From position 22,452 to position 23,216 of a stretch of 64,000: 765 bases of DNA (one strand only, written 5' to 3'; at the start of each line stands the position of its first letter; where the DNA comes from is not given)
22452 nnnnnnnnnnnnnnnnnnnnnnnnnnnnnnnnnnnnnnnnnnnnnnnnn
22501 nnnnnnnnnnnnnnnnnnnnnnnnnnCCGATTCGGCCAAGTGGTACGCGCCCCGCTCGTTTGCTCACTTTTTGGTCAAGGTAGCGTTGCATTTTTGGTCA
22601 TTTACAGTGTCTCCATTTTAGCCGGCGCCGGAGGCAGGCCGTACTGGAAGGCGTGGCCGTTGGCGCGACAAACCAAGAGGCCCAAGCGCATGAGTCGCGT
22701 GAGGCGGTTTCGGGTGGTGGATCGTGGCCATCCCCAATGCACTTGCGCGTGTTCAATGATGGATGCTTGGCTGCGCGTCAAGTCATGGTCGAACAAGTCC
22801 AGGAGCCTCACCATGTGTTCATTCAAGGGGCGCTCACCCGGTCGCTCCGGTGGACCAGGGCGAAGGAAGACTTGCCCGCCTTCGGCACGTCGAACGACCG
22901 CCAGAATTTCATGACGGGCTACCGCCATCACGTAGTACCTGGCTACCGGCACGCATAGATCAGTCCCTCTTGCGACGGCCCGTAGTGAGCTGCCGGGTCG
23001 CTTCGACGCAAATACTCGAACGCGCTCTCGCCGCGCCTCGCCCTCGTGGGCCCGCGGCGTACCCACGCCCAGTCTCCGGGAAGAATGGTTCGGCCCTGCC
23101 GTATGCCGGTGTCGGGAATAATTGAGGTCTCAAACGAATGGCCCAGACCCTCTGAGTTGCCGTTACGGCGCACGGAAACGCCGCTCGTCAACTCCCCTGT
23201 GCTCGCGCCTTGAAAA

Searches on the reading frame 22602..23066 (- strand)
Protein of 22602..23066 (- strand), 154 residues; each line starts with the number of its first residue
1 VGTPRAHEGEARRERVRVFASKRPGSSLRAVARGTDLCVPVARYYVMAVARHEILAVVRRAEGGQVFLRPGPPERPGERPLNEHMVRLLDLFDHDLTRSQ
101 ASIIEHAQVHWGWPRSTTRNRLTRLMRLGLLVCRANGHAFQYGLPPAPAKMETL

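Call 80: search_protein_families(library=pfam, proteins=[window:22602-23066:-], max_evalue=0.001)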
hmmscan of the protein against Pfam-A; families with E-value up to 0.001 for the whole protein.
window:22602-23066:- (154 aa): 1 family
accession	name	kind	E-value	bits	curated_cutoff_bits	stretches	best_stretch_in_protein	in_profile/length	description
PF09339.16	HTH_IclR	-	2.1e-05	24.6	22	0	111-131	28-48/52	IclR helix-turn-helix domain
